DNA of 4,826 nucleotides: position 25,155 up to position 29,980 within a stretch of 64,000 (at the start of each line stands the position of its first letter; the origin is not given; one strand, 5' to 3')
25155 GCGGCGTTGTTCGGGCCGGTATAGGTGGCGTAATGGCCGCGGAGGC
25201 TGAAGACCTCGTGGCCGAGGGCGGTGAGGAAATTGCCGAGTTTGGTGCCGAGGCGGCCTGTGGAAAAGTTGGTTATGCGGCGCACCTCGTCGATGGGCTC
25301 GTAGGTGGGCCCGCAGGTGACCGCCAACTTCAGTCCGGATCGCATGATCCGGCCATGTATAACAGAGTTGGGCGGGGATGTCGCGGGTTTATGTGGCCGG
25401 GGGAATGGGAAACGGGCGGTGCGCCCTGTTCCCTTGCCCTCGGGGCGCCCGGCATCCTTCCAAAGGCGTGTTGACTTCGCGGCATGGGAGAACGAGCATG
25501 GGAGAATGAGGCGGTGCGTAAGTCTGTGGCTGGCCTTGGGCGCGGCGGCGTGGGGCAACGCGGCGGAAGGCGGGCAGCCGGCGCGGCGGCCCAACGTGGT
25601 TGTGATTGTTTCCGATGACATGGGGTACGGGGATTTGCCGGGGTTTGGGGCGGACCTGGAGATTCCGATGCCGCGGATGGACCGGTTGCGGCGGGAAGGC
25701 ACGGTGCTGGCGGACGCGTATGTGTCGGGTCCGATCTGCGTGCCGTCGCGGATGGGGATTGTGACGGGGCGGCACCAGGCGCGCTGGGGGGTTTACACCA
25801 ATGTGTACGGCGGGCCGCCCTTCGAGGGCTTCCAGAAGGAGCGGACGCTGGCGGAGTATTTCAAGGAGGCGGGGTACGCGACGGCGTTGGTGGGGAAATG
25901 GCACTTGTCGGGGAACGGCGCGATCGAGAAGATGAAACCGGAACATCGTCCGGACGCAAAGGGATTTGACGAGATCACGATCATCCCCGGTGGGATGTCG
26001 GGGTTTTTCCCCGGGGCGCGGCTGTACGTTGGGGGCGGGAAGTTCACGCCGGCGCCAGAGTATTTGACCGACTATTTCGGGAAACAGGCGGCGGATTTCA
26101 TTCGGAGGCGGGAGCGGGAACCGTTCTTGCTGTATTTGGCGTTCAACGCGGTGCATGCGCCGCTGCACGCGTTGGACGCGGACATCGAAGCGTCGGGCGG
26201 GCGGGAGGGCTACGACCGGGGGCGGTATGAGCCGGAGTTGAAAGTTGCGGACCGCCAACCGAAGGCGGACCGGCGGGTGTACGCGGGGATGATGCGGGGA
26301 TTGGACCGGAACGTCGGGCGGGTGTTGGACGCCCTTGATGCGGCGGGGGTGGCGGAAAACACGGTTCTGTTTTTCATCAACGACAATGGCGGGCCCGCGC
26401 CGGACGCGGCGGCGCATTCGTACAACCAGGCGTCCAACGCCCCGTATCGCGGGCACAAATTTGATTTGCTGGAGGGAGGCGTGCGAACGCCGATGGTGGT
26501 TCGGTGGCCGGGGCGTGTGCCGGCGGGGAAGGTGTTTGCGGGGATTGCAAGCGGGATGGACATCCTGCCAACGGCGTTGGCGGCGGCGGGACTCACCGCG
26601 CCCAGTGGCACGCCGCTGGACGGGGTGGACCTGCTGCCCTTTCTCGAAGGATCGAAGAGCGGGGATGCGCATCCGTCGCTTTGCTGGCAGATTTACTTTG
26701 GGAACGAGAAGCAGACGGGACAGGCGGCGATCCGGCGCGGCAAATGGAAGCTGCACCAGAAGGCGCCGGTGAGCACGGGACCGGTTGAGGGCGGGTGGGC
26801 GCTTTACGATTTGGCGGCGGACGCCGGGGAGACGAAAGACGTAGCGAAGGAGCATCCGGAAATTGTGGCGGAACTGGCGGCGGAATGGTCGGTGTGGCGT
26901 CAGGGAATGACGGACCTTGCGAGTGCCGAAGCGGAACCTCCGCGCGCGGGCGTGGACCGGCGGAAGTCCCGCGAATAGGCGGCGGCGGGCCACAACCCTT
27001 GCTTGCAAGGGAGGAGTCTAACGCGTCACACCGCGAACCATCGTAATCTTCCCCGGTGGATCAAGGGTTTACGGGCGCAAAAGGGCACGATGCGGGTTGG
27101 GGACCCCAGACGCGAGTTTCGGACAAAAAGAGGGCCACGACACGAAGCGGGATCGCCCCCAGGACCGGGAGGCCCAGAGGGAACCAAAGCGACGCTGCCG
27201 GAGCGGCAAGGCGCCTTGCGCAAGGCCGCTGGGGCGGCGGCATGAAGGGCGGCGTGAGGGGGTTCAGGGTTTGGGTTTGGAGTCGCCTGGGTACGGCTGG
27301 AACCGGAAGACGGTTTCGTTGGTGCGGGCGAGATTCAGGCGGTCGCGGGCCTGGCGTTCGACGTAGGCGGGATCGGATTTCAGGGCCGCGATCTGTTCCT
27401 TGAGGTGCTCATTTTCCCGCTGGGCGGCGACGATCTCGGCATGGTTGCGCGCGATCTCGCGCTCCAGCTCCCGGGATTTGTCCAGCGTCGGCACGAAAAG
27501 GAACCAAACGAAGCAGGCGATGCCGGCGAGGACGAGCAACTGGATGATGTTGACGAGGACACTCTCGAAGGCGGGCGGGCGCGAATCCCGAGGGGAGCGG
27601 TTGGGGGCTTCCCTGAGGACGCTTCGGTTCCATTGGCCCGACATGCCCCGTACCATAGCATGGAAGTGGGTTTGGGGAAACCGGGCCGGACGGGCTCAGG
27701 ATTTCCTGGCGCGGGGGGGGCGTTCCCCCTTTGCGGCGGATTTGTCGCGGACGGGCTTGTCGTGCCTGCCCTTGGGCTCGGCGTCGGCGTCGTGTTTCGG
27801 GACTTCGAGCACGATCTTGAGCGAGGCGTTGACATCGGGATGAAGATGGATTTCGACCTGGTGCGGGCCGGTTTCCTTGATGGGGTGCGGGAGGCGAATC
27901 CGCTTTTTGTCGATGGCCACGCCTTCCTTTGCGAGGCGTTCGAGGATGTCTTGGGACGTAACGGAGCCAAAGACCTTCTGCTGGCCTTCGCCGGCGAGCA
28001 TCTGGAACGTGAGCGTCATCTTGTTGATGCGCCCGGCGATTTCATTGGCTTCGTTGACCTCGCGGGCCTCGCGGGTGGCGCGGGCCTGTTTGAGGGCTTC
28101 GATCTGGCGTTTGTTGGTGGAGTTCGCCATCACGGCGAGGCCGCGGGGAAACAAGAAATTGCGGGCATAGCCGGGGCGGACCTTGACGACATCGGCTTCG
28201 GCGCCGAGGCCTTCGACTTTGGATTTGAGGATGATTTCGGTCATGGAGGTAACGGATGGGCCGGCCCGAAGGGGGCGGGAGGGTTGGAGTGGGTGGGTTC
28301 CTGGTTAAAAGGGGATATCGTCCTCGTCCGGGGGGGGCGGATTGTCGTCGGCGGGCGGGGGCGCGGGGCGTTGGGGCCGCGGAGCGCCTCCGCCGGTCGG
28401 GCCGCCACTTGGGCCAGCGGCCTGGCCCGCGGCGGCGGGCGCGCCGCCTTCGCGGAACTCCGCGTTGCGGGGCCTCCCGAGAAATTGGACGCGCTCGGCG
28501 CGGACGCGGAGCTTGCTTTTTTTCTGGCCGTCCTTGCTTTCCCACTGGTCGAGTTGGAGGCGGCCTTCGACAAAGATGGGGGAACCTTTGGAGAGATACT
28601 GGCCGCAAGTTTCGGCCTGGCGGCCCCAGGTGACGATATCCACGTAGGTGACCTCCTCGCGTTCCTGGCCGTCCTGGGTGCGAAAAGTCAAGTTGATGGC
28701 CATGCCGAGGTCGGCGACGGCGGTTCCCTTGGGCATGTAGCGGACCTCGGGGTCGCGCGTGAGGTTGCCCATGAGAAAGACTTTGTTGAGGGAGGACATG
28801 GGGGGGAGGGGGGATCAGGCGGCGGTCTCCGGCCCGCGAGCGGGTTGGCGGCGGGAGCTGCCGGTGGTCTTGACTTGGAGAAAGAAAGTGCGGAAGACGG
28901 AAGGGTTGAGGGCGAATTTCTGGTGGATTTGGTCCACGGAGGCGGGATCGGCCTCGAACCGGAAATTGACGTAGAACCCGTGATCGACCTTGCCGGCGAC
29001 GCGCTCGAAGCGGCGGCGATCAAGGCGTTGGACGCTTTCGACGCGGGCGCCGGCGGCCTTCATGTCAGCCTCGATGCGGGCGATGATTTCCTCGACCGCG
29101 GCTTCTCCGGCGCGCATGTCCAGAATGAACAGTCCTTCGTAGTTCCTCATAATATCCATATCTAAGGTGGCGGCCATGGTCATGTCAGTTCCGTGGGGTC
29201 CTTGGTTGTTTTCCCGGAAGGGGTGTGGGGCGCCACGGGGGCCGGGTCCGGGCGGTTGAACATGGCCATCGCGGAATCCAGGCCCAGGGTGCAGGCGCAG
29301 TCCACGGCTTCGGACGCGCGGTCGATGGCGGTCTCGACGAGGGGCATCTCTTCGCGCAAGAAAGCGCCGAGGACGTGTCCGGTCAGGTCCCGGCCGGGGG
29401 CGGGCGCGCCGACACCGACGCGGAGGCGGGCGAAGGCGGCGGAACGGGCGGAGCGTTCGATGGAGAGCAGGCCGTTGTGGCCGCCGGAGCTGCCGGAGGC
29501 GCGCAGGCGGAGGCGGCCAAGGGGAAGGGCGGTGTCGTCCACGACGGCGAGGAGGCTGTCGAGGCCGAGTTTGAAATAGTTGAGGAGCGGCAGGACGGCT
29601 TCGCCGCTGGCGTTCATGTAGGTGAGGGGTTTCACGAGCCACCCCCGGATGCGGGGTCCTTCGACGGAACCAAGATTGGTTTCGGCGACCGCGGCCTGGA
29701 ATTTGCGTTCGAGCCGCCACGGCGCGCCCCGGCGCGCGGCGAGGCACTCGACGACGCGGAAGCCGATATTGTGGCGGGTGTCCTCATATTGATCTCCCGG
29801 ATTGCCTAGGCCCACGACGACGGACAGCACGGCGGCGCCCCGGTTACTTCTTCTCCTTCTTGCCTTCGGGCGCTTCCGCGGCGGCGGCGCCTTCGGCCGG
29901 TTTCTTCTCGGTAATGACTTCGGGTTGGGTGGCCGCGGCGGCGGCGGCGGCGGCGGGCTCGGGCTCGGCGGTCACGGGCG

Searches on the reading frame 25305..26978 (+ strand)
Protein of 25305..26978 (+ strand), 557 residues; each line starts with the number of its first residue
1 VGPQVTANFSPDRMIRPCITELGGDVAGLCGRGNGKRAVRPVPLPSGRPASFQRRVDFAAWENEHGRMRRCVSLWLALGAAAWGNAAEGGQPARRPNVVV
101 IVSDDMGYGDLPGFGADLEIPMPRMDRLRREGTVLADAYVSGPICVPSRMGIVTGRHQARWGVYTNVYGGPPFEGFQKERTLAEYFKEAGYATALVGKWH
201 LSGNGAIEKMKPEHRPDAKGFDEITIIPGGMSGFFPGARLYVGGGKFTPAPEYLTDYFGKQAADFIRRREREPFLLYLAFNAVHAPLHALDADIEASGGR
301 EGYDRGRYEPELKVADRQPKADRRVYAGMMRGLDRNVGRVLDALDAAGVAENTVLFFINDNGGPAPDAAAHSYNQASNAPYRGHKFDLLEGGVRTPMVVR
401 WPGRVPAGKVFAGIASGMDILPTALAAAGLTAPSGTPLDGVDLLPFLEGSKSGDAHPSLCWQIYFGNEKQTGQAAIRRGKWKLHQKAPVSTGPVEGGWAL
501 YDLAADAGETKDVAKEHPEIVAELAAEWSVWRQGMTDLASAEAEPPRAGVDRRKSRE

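Call 16: search_protein_families(library=pfam, proteins=[window:25305-26978:+], max_evalue=0.00001)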
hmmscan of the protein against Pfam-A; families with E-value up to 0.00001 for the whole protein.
window:25305-26978:+ (557 aa): 2 families
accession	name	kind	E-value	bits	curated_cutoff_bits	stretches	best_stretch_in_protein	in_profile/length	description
PF00884.28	Sulfatase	-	1.2e-50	172.9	25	1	96-429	1-300/301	Sulfatase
PF16347.10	SGSH_C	-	2.4e-11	44.5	29.3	1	389-525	12-145/154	N-sulphoglucosamine sulphohydrolase, C-terminal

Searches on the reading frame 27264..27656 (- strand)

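Call 16: search_protein_families(library=pfam, proteins=[window:27264-27656:-], max_evalue=0.00001)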
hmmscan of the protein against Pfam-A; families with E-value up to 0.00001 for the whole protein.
window:27264-27656:- (130 aa): 1 family
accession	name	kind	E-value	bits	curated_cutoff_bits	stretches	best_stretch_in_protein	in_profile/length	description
PF04977.20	DivIC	-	1.3e-18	67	28.9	1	43-120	1-78/80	Septum formation initiator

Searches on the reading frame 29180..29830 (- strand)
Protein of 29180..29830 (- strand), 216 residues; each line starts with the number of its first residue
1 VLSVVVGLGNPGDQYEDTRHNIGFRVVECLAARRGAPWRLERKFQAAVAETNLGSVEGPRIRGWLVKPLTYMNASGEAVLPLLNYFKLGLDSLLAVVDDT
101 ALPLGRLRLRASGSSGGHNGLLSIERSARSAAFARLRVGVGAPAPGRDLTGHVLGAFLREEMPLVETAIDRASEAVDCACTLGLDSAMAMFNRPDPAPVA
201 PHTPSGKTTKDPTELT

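Call 16: search_protein_families(library=pfam, proteins=[window:29180-29830:-], max_evalue=0.00001)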
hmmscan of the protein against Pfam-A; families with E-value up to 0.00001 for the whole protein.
window:29180-29830:- (216 aa): 1 family
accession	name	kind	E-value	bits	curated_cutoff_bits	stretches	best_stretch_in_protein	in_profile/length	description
PF01195.25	Pept_tRNA_hydro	-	9.3e-56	189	27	1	4-192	1-183/183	Peptidyl-tRNA hydrolase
